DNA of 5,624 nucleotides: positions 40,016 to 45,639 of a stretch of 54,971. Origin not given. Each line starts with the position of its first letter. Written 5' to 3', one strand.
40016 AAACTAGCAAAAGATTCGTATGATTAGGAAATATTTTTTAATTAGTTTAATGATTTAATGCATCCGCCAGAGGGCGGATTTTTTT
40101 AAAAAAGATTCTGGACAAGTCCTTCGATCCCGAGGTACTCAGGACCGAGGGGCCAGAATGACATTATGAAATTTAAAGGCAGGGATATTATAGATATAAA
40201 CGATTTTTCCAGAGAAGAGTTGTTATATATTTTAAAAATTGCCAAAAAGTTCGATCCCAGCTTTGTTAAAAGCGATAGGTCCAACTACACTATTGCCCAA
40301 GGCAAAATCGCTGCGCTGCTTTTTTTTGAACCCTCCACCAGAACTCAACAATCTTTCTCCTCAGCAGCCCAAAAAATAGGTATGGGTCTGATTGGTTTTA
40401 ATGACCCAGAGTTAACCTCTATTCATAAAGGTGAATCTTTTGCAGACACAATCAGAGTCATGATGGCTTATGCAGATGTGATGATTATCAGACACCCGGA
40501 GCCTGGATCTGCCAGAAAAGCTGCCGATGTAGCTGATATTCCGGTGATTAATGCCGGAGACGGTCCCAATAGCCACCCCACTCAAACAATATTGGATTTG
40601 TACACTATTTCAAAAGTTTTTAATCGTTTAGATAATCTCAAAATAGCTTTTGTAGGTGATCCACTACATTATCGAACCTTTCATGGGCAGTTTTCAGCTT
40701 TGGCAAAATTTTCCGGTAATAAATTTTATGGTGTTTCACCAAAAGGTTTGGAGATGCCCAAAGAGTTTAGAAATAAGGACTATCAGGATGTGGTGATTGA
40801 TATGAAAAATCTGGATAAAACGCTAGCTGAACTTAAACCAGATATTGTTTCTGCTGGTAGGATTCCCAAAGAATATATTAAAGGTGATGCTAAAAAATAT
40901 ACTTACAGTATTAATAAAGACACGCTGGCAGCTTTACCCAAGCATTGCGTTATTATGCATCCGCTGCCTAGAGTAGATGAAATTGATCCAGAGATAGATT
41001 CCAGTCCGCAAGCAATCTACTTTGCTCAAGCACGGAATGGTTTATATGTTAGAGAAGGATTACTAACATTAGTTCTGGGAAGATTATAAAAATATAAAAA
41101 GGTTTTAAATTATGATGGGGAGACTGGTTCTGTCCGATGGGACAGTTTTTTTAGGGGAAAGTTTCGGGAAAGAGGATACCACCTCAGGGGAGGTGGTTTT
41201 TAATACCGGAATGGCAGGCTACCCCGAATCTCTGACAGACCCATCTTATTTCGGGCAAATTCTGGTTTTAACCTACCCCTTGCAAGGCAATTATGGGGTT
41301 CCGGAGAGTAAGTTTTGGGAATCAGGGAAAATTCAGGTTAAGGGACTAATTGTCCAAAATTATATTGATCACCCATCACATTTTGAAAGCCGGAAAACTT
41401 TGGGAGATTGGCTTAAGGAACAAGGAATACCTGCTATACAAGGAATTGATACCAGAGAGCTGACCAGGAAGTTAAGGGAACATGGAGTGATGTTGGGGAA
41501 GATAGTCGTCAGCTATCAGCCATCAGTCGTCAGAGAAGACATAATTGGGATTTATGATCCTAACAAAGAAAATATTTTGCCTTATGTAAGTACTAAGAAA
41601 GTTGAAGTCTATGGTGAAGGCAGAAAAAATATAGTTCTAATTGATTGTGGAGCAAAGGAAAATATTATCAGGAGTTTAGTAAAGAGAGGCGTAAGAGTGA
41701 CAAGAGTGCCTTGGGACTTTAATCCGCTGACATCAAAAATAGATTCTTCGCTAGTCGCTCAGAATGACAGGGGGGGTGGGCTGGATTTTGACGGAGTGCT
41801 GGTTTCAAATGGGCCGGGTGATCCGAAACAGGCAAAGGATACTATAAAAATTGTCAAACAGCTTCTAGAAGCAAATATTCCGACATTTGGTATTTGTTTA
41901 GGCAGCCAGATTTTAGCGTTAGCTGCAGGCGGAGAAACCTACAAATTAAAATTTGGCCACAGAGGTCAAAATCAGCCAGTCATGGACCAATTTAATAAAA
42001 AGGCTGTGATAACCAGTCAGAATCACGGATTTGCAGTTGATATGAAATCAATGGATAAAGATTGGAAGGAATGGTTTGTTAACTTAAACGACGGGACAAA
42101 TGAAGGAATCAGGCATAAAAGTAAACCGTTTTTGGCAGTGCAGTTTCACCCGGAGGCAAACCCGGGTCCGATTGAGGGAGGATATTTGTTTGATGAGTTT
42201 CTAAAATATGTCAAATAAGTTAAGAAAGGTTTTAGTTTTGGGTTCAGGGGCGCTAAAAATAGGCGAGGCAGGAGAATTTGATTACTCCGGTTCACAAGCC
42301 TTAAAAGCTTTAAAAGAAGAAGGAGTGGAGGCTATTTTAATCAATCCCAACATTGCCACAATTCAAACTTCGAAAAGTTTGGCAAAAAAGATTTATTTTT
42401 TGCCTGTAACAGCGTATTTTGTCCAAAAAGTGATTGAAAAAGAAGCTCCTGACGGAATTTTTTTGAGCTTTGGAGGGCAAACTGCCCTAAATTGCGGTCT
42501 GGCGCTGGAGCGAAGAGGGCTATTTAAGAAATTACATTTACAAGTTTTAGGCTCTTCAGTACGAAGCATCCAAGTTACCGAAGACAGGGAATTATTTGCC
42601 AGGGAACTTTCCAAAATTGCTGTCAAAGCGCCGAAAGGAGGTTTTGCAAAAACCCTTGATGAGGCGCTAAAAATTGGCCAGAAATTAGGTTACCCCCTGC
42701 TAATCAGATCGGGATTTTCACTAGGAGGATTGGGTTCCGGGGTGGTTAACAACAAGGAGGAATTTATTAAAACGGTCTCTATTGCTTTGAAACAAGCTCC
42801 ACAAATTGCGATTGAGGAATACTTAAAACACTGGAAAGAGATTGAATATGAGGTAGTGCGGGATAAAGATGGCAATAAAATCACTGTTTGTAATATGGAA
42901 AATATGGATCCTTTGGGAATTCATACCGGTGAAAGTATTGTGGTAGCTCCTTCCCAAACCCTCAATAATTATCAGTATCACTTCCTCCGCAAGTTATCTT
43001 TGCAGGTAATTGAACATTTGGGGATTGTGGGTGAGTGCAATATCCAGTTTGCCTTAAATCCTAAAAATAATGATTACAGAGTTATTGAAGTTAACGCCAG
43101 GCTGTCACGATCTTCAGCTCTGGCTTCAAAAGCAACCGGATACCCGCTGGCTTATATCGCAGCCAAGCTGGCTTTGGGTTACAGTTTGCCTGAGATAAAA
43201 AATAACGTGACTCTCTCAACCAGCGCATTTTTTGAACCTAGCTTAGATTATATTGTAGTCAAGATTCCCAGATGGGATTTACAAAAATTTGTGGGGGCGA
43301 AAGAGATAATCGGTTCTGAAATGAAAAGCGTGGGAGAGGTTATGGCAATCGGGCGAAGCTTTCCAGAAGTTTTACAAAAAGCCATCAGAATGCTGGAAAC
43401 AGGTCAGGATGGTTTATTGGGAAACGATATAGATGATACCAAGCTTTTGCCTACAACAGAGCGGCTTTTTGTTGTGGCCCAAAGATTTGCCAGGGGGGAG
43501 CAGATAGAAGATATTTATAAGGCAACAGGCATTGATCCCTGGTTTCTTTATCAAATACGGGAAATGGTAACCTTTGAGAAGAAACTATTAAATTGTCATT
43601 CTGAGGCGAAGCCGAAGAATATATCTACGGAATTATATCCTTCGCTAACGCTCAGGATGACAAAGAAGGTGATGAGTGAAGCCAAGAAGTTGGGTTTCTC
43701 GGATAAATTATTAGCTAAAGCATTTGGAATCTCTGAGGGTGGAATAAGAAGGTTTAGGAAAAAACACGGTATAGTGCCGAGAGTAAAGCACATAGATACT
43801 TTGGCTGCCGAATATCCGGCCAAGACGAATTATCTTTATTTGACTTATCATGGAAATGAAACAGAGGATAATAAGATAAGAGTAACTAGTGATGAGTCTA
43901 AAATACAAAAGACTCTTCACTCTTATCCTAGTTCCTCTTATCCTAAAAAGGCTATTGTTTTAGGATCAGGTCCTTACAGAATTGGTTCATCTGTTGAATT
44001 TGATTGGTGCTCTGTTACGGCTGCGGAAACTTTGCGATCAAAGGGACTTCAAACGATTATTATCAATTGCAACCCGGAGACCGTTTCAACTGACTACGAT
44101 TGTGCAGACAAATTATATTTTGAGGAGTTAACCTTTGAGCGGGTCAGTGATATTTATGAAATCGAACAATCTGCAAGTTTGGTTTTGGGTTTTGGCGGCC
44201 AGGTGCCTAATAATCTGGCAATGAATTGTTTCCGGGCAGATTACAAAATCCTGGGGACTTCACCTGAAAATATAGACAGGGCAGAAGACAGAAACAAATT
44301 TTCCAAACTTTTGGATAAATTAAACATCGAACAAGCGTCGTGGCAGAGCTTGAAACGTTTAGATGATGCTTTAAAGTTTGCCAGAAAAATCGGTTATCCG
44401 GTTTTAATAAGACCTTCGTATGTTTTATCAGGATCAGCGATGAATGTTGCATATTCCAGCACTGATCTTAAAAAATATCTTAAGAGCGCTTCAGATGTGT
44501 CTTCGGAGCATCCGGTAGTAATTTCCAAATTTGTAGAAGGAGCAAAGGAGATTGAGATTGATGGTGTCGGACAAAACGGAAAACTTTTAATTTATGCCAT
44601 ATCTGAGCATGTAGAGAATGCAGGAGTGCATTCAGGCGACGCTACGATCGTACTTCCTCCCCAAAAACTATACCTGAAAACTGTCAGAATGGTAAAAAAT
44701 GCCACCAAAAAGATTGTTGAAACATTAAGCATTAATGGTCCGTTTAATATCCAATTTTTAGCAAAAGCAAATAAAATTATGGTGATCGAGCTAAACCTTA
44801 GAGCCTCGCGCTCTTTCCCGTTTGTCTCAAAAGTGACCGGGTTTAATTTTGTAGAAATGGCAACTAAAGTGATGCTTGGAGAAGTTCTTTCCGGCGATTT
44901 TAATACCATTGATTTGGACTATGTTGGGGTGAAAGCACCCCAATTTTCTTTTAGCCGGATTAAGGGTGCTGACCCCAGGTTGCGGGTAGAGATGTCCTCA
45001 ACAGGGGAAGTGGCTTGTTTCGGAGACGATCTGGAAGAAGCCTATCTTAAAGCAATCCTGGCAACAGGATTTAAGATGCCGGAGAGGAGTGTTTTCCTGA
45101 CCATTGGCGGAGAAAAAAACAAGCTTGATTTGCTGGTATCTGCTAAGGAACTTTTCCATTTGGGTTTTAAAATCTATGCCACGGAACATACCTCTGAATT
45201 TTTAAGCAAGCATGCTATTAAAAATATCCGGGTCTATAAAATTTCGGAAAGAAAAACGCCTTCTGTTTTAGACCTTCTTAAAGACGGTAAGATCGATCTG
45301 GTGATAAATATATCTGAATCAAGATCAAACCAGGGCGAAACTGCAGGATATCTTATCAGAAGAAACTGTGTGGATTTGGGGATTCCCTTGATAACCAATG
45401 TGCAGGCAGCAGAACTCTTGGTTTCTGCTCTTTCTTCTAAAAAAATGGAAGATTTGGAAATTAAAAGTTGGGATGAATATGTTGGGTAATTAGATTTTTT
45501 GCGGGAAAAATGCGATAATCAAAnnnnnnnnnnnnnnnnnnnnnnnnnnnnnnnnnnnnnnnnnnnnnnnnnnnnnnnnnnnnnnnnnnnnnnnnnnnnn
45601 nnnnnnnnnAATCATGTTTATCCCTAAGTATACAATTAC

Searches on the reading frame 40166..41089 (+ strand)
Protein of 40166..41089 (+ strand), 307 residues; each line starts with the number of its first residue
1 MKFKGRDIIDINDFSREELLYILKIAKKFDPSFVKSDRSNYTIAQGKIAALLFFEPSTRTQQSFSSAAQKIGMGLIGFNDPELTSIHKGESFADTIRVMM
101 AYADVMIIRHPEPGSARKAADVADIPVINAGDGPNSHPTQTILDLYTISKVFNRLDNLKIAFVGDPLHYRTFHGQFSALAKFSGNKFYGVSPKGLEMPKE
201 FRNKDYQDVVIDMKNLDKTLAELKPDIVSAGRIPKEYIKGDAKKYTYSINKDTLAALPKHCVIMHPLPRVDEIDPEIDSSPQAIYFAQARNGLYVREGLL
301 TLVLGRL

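Call 53: search_protein_families(library=pfam, proteins=[window:40166-41089:+], max_evalue=0.00001)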
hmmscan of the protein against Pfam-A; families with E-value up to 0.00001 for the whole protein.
window:40166-41089:+ (307 aa): 2 families
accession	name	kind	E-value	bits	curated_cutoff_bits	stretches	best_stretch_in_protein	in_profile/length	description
PF02729.26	OTCace_N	-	3.8e-42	144.3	29.9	1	6-149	1-147/148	Aspartate/ornithine carbamoyltransferase, carbamoyl-P binding domain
PF00185.30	OTCace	-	2.3e-21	76.9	29.4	1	156-302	1-156/157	Aspartate/ornithine carbamoyltransferase, Asp/Orn binding domain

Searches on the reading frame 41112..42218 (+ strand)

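Call 53: search_protein_families(library=pfam, proteins=[window:41112-42218:+], max_evalue=0.00001)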
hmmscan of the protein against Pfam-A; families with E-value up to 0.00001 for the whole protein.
window:41112-42218:+ (368 aa): 3 families
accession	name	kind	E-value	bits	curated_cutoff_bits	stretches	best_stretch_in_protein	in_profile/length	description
PF00988.28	CPSase_sm_chain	-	1.6e-52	177.1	27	1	5-131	1-126/126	Carbamoyl-phosphate synthase small chain, CPSase domain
PF00117.34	GATase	-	1.7e-52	178.3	22.8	1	175-365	1-189/190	Glutamine amidotransferase class-I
PF07722.19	Peptidase_C26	-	3.6e-11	43.7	20.5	1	235-348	85-219/219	Peptidase C26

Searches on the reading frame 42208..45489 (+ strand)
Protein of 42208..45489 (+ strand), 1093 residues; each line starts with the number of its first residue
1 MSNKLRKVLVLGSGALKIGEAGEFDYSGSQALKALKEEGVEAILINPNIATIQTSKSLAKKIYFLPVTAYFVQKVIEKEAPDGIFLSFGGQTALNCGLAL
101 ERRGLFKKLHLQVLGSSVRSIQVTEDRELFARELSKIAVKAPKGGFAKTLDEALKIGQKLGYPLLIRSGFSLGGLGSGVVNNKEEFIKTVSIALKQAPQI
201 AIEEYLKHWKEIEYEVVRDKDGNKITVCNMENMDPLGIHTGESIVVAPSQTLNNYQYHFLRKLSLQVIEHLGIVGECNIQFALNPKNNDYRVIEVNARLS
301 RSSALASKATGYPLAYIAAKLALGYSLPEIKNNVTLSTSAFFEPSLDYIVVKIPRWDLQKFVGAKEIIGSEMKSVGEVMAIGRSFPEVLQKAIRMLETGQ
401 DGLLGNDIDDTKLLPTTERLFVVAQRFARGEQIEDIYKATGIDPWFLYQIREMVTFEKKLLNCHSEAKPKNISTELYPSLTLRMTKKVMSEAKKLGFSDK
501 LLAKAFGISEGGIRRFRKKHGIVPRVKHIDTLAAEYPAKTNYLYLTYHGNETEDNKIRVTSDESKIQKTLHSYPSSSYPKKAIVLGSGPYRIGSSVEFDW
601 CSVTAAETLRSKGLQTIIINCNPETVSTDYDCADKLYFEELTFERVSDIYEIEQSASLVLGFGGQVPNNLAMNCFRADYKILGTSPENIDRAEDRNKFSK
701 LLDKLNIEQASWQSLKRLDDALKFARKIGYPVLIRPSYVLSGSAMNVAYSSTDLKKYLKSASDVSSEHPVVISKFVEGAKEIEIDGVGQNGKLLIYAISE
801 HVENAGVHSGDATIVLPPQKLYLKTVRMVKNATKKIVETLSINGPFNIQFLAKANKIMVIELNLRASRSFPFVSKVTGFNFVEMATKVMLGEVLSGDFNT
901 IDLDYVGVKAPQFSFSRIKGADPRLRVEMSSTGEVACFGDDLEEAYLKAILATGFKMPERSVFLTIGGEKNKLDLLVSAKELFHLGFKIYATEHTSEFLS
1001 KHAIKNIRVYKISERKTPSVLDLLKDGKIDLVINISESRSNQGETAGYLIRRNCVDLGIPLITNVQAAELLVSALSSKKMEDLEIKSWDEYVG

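Call 53: search_protein_families(library=pfam, proteins=[window:42208-45489:+], max_evalue=0.00001)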
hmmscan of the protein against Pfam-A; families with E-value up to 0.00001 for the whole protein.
window:42208-45489:+ (1093 aa): 7 families
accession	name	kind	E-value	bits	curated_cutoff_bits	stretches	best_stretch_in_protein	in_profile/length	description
PF02786.22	CPSase_L_D2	-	6.2e-111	369.4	19.8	2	126-329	1-210/211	Carbamoyl-phosphate synthase L chain, ATP binding domain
PF25596.1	CPSase_L_D1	-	1.7e-86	286.3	27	2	580-690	3-117/118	Carbamoyl phosphate synthase preATP-grasp domain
PF02222.28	ATP-grasp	-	6.4e-22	78.5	27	2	701-866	2-163/179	ATP-grasp domain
PF02787.25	CPSase_L_D3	-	8.8e-20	70.9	26.6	1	415-504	6-78/80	Carbamoyl-phosphate synthetase large chain, oligomerisation domain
PF02142.27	MGS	-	1.9e-18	66.8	24.1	1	975-1063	2-94/94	MGS-like domain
PF07478.18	Dala_Dala_lig_C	-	3.2e-16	59.9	24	2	705-863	5-173/204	D-ala D-ala ligase C-terminus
PF15632.11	ATPgrasp_Ter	-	8.6e-12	45.4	29.1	0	813-892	41-111/131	ATP-grasp in the biosynthetic pathway with Ter operon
